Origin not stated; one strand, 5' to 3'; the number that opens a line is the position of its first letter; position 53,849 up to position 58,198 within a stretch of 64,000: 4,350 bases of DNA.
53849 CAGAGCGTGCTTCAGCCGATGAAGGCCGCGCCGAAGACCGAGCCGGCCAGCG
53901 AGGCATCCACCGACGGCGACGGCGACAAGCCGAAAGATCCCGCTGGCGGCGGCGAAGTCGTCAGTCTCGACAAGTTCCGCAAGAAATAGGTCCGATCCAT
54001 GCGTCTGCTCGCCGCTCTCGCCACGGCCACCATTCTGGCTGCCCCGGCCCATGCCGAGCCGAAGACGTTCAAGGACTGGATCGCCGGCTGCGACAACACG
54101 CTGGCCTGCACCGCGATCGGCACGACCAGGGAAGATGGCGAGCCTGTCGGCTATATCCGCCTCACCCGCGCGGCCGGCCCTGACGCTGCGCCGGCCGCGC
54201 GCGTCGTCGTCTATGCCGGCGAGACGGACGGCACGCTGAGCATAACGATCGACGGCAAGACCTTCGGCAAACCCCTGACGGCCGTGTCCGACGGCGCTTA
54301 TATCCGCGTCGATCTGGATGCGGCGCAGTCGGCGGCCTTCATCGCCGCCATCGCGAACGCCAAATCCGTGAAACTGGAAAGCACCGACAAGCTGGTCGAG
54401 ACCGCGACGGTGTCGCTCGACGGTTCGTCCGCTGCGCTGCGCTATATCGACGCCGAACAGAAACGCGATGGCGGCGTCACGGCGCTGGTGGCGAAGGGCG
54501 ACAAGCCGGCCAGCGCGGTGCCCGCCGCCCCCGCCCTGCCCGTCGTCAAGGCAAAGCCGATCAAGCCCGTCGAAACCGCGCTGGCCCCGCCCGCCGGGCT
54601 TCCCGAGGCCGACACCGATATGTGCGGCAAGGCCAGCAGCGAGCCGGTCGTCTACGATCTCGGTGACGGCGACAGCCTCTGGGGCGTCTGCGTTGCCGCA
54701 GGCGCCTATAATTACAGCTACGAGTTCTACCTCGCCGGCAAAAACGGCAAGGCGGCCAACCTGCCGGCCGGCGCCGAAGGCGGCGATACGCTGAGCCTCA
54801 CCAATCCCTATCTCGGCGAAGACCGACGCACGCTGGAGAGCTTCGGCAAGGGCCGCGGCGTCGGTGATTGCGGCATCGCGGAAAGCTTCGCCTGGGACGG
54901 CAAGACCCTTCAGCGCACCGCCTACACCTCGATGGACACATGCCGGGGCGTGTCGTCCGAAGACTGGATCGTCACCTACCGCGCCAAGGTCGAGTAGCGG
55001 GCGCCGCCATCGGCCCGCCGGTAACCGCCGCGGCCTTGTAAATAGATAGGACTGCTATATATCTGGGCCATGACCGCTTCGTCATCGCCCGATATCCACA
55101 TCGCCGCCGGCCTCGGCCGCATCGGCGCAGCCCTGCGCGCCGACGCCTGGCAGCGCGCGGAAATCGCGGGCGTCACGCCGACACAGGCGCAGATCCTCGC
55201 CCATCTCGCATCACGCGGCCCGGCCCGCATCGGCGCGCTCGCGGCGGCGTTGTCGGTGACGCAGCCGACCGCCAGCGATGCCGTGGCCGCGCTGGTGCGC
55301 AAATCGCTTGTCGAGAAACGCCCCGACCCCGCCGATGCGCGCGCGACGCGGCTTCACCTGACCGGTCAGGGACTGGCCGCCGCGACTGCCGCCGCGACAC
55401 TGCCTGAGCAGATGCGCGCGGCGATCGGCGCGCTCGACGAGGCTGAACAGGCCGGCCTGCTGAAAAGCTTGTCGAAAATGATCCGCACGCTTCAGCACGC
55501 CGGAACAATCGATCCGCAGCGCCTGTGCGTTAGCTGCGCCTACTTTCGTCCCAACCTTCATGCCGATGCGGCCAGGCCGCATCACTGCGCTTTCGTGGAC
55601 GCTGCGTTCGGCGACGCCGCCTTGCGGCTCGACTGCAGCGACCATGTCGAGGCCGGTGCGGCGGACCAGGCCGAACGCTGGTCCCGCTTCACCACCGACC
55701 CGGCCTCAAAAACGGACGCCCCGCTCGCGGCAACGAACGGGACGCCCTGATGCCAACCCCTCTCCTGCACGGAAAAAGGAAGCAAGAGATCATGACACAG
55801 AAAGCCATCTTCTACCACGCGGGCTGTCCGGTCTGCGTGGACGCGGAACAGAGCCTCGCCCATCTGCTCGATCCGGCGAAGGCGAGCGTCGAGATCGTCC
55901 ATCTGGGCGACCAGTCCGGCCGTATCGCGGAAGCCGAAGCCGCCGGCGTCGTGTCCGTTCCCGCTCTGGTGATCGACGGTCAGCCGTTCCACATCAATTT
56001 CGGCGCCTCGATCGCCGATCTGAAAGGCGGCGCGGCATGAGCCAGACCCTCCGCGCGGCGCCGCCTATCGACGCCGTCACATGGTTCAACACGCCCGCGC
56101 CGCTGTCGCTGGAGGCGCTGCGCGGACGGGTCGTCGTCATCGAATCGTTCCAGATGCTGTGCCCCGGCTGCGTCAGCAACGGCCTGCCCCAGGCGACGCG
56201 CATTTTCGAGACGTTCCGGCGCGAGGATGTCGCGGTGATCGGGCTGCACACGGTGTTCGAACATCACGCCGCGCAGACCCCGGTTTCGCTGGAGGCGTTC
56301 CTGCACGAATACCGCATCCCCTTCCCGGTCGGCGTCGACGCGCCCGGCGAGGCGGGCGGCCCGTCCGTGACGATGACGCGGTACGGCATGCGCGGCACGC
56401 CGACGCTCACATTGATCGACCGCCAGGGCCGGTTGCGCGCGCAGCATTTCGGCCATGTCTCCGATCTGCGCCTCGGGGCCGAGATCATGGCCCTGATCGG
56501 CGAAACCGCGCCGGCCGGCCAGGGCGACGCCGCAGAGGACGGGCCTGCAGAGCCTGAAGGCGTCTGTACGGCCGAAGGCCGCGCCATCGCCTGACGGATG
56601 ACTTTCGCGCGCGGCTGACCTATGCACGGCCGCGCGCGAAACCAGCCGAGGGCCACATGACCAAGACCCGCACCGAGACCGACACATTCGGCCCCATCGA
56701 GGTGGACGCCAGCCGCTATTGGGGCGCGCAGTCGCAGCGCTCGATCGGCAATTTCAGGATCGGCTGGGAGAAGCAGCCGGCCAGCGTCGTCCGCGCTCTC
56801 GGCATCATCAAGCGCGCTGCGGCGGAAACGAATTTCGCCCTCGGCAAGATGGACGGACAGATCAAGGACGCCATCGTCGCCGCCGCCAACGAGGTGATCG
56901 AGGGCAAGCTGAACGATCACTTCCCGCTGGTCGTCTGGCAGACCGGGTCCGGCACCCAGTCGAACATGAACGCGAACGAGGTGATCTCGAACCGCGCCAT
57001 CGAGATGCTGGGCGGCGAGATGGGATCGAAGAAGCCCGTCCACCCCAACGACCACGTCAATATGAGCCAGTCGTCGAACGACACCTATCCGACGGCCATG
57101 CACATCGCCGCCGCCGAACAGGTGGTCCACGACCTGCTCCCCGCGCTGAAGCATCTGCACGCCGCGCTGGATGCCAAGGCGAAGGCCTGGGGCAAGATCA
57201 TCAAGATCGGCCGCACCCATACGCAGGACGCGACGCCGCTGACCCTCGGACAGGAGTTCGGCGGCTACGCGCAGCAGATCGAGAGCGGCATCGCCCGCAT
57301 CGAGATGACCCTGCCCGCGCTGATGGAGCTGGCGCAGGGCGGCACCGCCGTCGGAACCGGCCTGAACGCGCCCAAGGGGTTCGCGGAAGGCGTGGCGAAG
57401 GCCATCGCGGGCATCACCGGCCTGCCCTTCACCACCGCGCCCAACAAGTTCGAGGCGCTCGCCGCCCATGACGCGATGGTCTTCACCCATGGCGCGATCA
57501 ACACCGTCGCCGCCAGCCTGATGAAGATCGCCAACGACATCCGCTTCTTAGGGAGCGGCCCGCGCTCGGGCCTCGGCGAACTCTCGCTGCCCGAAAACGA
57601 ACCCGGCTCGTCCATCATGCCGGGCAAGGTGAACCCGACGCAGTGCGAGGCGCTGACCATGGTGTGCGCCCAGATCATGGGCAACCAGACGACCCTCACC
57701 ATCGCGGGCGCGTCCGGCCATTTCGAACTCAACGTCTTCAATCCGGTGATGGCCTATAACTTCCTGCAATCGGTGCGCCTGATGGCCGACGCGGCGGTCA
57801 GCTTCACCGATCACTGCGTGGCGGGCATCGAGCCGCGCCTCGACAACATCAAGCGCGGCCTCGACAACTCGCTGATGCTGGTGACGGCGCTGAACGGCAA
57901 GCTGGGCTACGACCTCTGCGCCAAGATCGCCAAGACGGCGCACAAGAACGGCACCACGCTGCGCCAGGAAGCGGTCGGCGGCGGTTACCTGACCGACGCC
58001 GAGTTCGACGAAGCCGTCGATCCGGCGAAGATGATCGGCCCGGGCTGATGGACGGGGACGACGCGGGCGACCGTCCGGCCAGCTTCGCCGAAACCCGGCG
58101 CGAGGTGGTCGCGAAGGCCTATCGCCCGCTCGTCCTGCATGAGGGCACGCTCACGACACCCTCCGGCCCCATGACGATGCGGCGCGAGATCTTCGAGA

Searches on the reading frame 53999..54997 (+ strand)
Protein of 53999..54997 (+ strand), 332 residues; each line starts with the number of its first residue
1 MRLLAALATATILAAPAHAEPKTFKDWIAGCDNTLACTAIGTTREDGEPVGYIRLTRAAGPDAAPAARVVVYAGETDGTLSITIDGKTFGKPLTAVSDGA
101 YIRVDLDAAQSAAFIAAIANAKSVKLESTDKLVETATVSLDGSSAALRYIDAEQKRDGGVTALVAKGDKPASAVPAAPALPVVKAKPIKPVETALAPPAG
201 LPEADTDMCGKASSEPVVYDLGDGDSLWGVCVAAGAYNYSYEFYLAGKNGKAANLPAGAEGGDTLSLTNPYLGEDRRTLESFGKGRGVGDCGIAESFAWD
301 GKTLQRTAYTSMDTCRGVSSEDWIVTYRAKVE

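Call 41: search_protein_families(library=pfam, proteins=[window:53999-54997:+], max_evalue=0.0001)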
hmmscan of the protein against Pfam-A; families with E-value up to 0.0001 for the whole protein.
window:53999-54997:+ (332 aa): 1 family
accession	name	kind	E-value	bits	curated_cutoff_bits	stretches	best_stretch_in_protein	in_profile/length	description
PF06674.16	DUF1176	-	1e-73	249.2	34.8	1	22-329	2-321/322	Protein of unknown function (DUF1176)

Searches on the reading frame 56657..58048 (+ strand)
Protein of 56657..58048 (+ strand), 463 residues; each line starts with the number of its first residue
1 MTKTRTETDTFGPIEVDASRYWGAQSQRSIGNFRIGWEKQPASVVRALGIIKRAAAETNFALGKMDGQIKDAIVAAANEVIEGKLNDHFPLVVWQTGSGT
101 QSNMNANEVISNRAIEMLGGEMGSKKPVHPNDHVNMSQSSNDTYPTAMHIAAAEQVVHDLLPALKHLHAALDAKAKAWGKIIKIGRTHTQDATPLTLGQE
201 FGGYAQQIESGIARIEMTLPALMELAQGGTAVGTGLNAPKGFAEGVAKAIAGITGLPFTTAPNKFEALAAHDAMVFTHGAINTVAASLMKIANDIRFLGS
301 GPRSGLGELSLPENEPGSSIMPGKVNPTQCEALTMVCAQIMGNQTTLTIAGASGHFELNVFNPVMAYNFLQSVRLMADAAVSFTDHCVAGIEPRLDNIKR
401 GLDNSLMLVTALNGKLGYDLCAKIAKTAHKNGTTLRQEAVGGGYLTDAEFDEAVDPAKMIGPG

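Call 41: search_protein_families(library=pfam, proteins=[window:56657-58048:+], max_evalue=0.0001)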
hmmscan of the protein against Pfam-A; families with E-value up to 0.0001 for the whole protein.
window:56657-58048:+ (463 aa): 2 families
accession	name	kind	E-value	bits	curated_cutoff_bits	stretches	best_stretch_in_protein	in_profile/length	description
PF00206.25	Lyase_1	-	1.9e-113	379.5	27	1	12-342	1-312/312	Lyase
PF10415.14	FumaraseC_C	-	3.4e-20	72.6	32.5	1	408-460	1-53/54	Fumarase C C-terminus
